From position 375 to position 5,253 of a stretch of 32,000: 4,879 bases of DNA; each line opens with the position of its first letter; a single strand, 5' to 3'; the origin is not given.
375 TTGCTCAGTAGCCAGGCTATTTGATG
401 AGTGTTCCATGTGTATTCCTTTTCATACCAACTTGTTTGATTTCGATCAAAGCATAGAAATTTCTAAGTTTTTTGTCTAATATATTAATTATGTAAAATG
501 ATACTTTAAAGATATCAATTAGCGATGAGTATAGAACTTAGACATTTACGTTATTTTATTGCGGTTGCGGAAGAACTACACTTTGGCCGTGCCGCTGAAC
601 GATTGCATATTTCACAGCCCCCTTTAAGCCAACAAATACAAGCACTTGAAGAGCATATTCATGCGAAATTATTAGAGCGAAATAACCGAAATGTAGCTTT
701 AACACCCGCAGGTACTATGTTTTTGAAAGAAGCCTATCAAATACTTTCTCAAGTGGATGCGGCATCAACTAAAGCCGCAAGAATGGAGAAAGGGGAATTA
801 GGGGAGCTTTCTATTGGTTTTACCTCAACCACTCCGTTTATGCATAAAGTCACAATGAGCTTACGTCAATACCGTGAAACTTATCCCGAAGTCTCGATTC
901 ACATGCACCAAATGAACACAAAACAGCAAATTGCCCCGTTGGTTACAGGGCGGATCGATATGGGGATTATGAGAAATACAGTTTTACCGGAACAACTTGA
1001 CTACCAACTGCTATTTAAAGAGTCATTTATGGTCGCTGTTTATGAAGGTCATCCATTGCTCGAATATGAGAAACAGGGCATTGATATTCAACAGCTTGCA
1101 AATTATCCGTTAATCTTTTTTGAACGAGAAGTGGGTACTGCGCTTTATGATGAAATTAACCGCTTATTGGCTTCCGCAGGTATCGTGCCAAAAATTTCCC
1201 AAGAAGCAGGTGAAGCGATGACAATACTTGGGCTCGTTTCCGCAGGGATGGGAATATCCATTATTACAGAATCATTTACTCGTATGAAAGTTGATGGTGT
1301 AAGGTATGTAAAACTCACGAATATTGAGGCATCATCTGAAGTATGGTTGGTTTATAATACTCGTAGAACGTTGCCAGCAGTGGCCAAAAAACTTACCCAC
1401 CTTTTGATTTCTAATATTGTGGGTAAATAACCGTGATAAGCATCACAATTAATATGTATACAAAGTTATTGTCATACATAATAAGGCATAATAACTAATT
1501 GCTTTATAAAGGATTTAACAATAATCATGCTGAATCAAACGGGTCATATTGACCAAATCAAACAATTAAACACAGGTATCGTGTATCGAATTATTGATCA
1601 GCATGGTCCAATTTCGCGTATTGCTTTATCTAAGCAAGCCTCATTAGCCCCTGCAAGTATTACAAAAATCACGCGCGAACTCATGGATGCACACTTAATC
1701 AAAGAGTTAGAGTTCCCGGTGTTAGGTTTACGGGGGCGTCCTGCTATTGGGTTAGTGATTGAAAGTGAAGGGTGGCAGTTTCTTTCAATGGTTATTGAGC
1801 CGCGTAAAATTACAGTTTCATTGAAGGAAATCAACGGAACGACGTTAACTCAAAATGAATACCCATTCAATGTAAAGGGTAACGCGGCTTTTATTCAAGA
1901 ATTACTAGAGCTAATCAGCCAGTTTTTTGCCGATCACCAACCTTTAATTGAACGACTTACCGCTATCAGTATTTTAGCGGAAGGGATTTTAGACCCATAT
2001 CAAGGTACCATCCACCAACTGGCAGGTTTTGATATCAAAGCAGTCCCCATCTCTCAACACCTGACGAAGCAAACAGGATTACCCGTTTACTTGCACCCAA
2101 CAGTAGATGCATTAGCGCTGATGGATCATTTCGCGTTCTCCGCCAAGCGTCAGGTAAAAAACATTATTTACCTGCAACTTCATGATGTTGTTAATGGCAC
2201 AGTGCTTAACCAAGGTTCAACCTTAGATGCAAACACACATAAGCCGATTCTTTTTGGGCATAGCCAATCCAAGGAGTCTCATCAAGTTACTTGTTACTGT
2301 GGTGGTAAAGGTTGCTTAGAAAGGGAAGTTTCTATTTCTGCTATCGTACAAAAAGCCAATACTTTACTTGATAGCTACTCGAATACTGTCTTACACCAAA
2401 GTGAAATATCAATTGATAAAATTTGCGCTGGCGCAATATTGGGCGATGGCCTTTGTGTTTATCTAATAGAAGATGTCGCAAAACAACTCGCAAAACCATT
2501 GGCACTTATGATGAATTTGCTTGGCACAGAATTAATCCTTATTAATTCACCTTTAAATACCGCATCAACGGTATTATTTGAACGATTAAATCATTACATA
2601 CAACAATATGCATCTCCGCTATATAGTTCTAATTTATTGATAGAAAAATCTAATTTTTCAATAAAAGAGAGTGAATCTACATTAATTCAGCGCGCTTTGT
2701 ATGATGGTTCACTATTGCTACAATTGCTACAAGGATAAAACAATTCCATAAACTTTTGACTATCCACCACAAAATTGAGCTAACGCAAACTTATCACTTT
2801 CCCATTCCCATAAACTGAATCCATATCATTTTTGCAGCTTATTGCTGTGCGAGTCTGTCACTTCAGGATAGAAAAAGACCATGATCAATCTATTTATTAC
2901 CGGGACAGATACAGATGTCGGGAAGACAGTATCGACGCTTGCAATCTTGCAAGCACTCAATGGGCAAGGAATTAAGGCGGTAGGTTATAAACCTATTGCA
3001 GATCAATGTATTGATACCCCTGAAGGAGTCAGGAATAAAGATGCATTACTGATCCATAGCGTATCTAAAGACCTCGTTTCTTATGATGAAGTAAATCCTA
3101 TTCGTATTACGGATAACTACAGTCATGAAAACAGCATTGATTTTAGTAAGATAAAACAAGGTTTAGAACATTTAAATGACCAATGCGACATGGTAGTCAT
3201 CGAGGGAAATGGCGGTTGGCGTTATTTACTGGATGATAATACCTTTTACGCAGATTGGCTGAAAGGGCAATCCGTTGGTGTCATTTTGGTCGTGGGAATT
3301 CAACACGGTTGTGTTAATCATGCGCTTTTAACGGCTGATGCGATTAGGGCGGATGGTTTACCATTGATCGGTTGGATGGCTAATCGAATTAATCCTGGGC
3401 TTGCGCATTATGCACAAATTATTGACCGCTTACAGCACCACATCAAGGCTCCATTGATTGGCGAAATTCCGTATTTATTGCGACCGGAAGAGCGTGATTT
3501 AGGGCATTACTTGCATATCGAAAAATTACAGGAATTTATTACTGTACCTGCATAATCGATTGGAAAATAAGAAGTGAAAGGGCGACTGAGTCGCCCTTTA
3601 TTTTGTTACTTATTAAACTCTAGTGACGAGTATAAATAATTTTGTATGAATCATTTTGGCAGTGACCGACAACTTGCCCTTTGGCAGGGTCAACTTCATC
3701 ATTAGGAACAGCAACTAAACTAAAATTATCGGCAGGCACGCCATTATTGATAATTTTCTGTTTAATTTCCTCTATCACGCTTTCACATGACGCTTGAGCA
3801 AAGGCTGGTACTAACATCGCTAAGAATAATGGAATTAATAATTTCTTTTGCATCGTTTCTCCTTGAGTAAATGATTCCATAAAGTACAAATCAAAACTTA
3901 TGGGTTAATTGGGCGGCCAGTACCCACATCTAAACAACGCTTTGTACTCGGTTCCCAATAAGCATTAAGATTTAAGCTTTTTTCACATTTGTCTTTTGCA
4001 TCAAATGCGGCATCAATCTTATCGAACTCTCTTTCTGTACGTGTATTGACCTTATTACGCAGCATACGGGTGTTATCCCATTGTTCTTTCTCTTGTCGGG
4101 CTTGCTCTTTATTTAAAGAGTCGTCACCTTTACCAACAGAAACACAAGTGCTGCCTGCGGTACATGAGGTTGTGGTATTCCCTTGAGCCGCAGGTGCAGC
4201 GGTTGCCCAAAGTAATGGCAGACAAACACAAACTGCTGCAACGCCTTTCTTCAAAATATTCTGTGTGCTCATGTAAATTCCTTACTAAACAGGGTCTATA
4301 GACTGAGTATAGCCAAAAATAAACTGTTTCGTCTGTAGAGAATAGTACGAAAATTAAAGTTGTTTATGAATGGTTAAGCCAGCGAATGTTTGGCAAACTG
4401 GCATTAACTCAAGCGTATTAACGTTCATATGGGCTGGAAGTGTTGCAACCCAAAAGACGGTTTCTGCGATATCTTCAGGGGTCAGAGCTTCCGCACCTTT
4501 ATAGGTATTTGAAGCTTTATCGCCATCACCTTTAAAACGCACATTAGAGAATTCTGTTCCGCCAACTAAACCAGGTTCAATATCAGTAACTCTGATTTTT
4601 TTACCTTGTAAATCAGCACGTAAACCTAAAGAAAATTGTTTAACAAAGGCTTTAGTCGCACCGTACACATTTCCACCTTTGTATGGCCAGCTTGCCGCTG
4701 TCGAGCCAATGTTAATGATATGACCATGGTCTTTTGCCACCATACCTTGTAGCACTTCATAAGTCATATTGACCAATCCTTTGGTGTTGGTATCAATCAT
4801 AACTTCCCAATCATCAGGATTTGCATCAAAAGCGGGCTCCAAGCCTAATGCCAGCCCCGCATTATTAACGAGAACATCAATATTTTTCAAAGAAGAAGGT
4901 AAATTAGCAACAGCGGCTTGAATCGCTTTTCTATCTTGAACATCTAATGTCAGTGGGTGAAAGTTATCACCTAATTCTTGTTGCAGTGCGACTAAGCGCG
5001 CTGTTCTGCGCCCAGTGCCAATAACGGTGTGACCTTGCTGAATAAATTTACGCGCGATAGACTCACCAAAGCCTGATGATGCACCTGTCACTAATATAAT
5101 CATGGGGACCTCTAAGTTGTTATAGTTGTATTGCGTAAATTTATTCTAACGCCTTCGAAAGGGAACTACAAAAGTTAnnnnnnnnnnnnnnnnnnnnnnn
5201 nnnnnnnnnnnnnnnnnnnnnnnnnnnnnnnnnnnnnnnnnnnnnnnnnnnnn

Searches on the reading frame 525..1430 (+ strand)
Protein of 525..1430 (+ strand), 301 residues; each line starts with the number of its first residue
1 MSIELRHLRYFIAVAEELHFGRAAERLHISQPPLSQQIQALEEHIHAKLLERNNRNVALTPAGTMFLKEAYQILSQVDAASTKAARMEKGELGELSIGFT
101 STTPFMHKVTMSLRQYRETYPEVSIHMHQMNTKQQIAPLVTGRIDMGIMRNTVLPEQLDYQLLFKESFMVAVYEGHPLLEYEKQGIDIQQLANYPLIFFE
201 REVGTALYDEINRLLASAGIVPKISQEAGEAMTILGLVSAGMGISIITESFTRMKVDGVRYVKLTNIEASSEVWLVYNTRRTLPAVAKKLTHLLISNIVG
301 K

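Call 16: search_protein_families(library=ncbifam, max_evalue=0.001, proteins=[window:525-1430:+])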
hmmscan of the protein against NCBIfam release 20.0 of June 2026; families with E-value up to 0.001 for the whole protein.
window:525-1430:+ (301 aa): 55 families (the best 25 are shown)
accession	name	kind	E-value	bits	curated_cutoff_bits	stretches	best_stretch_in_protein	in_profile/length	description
NF045775.1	acetoin_reg_AlsR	exception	1.5e-80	270.8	430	1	3-289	1-284/290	acetoin biosynthesis transcriptional regulator AlsR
NF007439.0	PRK09986.1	equivalog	3.8e-64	216.9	290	1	3-293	7-294/296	LysR family transcriptional regulator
NF007385.0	PRK09906.1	equivalog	1.7e-56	191.6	356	1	3-285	1-279/296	DNA-binding transcriptional regulator HcaR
NF040709.1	benzoate_BenM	exception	1.5e-47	162.4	600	1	3-276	1-272/299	benzoate utilization transcription regulator BenM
NF053705.1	TransRegGltCGpos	equivalog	1.9e-47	162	350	1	3-292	1-287/300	glutamate biosynthesis transcriptional regulator GltC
NF040710.1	benzoate_CatM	exception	2.9e-47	161.4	580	1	3-275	1-271/293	cis,cis-muconate-binding transcription regulator CatM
NF008416.0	PRK11242.1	equivalog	2.4e-46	158.4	277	1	4-276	2-269/300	transcriptional regulator CynR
NF040786.1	LysR_Sec_metab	equivalog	4.9e-46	157.1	250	1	3-294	1-294/298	selenium metabolism-associated LysR family transcriptional regulator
NF047520.1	trans_act_CidR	equivalog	1.2e-43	149.4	415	1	4-290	2-284/292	cidABC operon transcriptional activator CidR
NF008361.0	PRK11151.1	equivalog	6.8e-38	130.6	329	1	4-284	2-279/305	DNA-binding transcriptional regulator OxyR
TIGR03339.1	phn_lysR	subfamily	1.6e-36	126.1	341.1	1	8-286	2-272/279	aminoethylphosphonate catabolism associated LysR family transcriptional regulator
NF008410.0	PRK11233.1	equivalog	3.4e-35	121.7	309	1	4-298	2-291/305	nitrogen assimilation transcriptional regulator NAC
NF008722.0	PRK11716.1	equivalog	3.5e-34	118.2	246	1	4-249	2-243/293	HTH-type transcriptional activator IlvY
NF009326.0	PRK12681.1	equivalog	1.1e-31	110.5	436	1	4-269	2-261/324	HTH-type transcriptional regulator CysB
NF009327.0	PRK12684.1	subfamily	3.6e-30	105.3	402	1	4-269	2-261/313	CysB family HTH-type transcriptional regulator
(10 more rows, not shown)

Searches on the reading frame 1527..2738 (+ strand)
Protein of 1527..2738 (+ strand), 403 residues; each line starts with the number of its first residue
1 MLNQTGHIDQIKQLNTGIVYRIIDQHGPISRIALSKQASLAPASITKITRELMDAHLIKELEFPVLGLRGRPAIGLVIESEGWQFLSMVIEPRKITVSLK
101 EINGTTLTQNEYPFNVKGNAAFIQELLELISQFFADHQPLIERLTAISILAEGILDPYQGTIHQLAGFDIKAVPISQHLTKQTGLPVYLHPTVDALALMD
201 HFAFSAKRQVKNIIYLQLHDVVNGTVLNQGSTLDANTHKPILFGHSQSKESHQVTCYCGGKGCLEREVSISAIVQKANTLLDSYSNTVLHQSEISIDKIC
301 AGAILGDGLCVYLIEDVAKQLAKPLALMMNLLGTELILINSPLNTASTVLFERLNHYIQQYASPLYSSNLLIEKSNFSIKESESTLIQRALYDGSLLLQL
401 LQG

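Call 16: search_protein_families(library=ncbifam, max_evalue=0.001, proteins=[window:1527-2738:+])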
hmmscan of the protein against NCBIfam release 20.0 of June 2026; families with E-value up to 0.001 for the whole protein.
window:1527-2738:+ (403 aa): 8 families
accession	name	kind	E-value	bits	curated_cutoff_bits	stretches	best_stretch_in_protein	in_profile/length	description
NF049930.1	TransRegMlc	equivalog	9.5e-120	400.6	530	1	3-403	5-405/405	sugar metabolism global transcriptional regulator Mlc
NF047937.1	TransRegNagC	equivalog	8.4e-77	259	650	1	4-402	1-398/399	DNA-binding transcriptional regulator NagC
TIGR00744.1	ROK_glcA_fam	subfamily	1.4e-17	63.9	260.35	1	103-361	18-279/318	ROK family glucokinase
NF003461.0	PRK05082.1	subfamily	1.1e-08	34.9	283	1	122-363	41-262/291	N-acetylmannosamine kinase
NF047821.1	NactlManKinNanK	equivalog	1.7e-08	34.3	450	1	94-346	12-246/288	N-acetylmannosamine kinase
NF007108.0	PRK09557.1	equivalog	6.1e-08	32.3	443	1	125-361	39-272/303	fructokinase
NF007251.0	PRK09698.1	equivalog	1.6e-06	27.6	253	1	99-365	22-270/304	allose kinase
NF042998.1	bglucokin_BglK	equivalog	2.5e-05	23.7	550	1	127-342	41-243/291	beta-glucoside kinase BglK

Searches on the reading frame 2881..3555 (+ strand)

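Call 16: search_protein_families(library=ncbifam, max_evalue=0.001, proteins=[window:2881-3555:+])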
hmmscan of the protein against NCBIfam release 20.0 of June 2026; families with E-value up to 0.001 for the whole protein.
window:2881-3555:+ (224 aa): 4 families
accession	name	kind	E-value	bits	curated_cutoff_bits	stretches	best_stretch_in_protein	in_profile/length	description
TIGR00347.1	bioD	equivalog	6.3e-35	120.8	83.3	1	5-168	1-166/166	dethiobiotin synthase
NF001989.1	PRK00784.1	equivalog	5.9e-09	35.1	273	1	78-199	100-225/480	cobyric acid synthase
NF004167.0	PRK05632.1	equivalog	2.5e-07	29.7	418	1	3-139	4-140/708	phosphate acetyltransferase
NF002204.1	PRK01077.1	equivalog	0.00025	20.1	254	0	3-37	3-37/420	cobyrinic acid a,c-diamide synthase CobB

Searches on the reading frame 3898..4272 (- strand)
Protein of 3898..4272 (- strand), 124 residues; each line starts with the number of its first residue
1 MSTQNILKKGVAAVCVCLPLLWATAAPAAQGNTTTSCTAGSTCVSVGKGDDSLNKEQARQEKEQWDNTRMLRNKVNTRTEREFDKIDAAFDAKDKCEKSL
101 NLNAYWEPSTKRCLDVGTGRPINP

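Call 16: search_protein_families(library=ncbifam, max_evalue=0.001, proteins=[window:3898-4272:-])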
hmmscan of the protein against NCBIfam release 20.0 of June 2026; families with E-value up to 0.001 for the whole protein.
window:3898-4272:- (124 aa): 1 family
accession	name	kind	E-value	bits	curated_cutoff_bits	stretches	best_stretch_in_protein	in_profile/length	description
NF010180.0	PRK13659.1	equivalog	2.5e-44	150.1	129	1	29-124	19-114/114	DUF1283 family protein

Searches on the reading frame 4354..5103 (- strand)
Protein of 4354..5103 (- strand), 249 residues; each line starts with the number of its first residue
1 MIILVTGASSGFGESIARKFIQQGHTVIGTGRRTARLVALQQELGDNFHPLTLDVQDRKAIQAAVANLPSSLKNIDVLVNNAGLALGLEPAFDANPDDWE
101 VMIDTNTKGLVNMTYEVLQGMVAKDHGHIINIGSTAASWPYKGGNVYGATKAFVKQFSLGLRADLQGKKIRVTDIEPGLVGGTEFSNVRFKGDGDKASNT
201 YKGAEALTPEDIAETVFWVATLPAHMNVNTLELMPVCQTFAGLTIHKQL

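Call 16: search_protein_families(library=ncbifam, max_evalue=0.001, proteins=[window:4354-5103:-])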
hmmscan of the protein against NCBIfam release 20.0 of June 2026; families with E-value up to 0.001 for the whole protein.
window:4354-5103:- (249 aa): 221 families (the best 25 are shown)
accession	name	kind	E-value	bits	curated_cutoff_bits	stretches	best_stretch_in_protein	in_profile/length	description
NF007829.0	PRK10538.1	equivalog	8.2e-134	444.6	411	1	1-248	1-248/248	bifunctional NADP-dependent 3-hydroxy acid dehydrogenase/3-hydroxypropionate dehydrogenase YdfG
NF005559.1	PRK07231.1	subfamily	7.9e-42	143.5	215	1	2-222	6-231/249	glucose 1-dehydrogenase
NF005594.0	PRK07326.1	equivalog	3.8e-38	131.4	271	1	3-235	9-231/237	SDR family oxidoreductase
NF009466.0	PRK12826.1-2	subfamily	1.3e-37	129.7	222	1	2-221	5-227/248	3-oxoacyl-ACP reductase FabG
NF004824.0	PRK06180.1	subfamily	5.4e-37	127.5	298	1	2-178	6-181/279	oxidoreductase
NF005672.0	PRK07454.1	equivalog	1.9e-35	122.2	234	1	3-239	9-240/241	SDR family oxidoreductase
NF006123.0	PRK08267.1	equivalog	3e-35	121.7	261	1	3-228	5-230/261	SDR family oxidoreductase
NF004514.1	PRK05855.1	equivalog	1.9e-34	119.2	455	1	2-200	315-516/578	SDR family oxidoreductase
NF005878.0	PRK07825.1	subfamily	2.1e-34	119.1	287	1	2-221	11-218/278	short chain dehydrogenase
NF038213.1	SDR_TniO_fam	equivalog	3e-34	118.5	300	1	2-236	4-247/249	SDR family oxidoreductase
NF006073.0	PRK08219.1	equivalog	3.1e-34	118.7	218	1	2-236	5-225/227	SDR family oxidoreductase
NF004823.0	PRK06179.1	subfamily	3.3e-34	118.6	310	1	2-191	7-189/271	oxidoreductase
NF004826.0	PRK06182.1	subfamily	4.5e-33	114.7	305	1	2-191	6-190/274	oxidoreductase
NF004197.0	PRK05653.1-1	equivalog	1.9e-32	112.9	332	1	2-222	9-230/249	3-oxoacyl-ACP reductase FabG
NF005806.0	PRK07666.1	equivalog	3.1e-32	111.8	286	1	3-222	10-223/239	3-ketoacyl-ACP reductase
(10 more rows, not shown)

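Call 32: list_cluster_members(proteins=[window:4354-5103:-, window:1527-2738:+, window:30087-30350:+, window:12630-13769:+, window:11278-11970:-, window:10274-11026:-, window:9977-10243:-, window:14633-16369:+])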
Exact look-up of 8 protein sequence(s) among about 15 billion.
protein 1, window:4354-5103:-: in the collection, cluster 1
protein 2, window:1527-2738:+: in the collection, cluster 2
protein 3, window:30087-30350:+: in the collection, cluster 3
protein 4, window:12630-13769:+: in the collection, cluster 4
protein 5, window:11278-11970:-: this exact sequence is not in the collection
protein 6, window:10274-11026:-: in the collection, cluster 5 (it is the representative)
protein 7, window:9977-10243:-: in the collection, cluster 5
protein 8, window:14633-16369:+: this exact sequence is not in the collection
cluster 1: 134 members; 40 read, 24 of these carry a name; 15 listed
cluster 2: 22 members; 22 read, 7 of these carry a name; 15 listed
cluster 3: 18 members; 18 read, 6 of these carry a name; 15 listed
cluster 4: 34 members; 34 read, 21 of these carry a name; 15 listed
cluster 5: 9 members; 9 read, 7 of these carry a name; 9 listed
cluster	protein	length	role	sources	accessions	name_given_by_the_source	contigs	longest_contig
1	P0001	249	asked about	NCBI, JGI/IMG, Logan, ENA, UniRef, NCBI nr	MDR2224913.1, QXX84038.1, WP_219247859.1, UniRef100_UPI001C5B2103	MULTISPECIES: bifunctional NADP-dependent 3-hydroxy acid ... | 3-hydroxy acid dehydrogenase/malonic semialdehyde reductase | bifunctional NADP-dependent 3-hydroxy acid dehydrogenase/3-hydroxypropionate ...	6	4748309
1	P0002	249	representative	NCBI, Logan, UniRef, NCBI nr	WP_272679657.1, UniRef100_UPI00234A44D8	bifunctional NADP-dependent 3-hydroxy acid dehydrogenase/3-hydroxypropionate ...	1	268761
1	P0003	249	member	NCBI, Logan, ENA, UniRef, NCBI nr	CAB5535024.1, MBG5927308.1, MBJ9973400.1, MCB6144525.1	bifunctional NADP-dependent 3-hydroxy acid dehydrogenase/3-hydroxypropionate ... | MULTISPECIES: bifunctional NADP-dependent 3-hydroxy acid ...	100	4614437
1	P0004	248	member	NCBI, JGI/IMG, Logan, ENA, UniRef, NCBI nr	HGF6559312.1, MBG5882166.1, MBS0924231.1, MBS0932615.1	bifunctional NADP-dependent 3-hydroxy acid dehydrogenase/3-hydroxypropionate ... | 3-hydroxy acid dehydrogenase/malonic semialdehyde reductase | 3-hydroxy acid dehydrogenase/malonic semialdehyde reductase n=1 Tax=Providencia ...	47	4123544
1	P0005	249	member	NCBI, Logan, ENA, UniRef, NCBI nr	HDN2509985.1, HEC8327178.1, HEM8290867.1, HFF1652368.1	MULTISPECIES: bifunctional NADP-dependent 3-hydroxy acid ... | bifunctional NADP-dependent 3-hydroxy acid dehydrogenase/3-hydroxypropionate ...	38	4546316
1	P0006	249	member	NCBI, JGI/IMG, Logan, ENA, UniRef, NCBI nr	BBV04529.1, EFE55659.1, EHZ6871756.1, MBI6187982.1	oxidoreductase, short chain dehydrogenase/reductase family protein [Providencia rettgeri ... | bifunctional NADP-dependent 3-hydroxy acid dehydrogenase/3-hydroxypropionate ... | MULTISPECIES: bifunctional NADP-dependent 3-hydroxy acid ...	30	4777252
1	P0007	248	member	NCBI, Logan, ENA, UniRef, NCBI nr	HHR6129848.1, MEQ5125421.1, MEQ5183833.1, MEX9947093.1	bifunctional NADP-dependent 3-hydroxy acid dehydrogenase/3-hydroxypropionate ... | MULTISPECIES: bifunctional NADP-dependent 3-hydroxy acid ...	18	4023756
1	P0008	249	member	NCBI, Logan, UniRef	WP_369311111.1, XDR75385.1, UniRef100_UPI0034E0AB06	bifunctional NADP-dependent 3-hydroxy acid dehydrogenase/3-hydroxypropionate ...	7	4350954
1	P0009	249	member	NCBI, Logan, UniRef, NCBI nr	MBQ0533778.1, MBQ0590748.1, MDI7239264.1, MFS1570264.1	bifunctional NADP-dependent 3-hydroxy acid dehydrogenase/3-hydroxypropionate ...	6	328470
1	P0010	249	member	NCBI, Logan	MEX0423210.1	bifunctional NADP-dependent 3-hydroxy acid dehydrogenase/3-hydroxypropionate ...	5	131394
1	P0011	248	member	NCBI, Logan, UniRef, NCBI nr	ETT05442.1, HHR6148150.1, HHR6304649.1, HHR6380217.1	TPA: bifunctional NADP-dependent 3-hydroxy acid dehydrogenase/3-hydroxypropionate ... | bifunctional NADP-dependent 3-hydroxy acid dehydrogenase/3-hydroxypropionate ...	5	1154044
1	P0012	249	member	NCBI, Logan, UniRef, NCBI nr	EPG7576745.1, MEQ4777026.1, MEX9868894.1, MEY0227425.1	bifunctional NADP-dependent 3-hydroxy acid dehydrogenase/3-hydroxypropionate ...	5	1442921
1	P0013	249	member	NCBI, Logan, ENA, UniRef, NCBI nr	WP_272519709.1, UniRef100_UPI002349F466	bifunctional NADP-dependent 3-hydroxy acid dehydrogenase/3-hydroxypropionate ...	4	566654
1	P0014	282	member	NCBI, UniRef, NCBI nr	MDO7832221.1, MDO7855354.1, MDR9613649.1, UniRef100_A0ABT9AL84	bifunctional NADP-dependent 3-hydroxy acid dehydrogenase/3-hydroxypropionate ... | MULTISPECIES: bifunctional NADP-dependent 3-hydroxy acid ...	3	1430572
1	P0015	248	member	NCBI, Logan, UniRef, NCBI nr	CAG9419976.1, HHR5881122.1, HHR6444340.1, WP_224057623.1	bifunctional NADP-dependent 3-hydroxy acid dehydrogenase/3-hydroxypropionate ...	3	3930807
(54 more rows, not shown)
